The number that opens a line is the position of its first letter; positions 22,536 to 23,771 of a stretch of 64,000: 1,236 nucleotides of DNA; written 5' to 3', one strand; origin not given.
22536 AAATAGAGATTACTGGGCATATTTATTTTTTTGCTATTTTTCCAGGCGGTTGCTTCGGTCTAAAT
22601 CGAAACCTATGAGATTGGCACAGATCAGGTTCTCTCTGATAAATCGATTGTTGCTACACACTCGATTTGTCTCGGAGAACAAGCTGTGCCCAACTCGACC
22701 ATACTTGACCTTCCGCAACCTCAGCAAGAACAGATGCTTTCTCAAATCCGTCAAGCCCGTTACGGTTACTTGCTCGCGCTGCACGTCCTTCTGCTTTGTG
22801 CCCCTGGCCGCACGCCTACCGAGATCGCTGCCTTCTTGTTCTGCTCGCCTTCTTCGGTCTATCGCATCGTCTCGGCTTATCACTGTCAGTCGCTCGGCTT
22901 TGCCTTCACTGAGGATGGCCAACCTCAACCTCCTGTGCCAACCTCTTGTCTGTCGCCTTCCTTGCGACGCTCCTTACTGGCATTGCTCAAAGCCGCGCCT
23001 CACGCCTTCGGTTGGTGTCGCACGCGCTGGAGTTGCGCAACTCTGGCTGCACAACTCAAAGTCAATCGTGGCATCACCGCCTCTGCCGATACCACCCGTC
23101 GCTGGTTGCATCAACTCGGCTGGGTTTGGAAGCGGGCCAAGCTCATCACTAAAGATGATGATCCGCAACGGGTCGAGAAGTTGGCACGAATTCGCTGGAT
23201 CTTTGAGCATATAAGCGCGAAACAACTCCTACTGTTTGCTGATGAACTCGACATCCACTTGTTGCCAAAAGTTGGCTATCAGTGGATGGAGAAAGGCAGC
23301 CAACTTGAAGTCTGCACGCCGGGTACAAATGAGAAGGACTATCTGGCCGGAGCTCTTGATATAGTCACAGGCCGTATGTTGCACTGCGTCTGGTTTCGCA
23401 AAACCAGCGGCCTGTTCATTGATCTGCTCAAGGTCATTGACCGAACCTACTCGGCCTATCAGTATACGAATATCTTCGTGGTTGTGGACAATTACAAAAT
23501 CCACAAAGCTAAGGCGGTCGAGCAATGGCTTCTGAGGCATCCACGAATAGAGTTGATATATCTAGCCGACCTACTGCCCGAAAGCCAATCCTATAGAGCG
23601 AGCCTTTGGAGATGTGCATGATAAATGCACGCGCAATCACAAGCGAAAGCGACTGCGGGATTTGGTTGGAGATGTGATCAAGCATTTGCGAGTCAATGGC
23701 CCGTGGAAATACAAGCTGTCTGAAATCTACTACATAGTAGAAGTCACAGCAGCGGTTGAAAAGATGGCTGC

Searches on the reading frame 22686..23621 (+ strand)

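Call 72: search_protein_families(library=pfam, proteins=[window:22686-23621:+], max_evalue=0.0001)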
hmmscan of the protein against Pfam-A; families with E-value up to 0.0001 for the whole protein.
window:22686-23621:+ (311 aa): 4 families
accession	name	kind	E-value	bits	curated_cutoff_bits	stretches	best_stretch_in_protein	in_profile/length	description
PF13358.12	DDE_3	-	2.1e-12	47.6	28.6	1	182-293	2-112/146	DDE superfamily endonuclease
PF13565.12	HTH_32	-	3.7e-08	34.2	33.7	1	79-141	20-73/73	Homeodomain-like domain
PF13384.12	HTH_23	-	5.7e-08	32.8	24.6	1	32-67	8-43/50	Homeodomain-like domain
PF13592.12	HTH_33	-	1.2e-06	28.4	25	1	113-164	3-54/60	Winged helix-turn helix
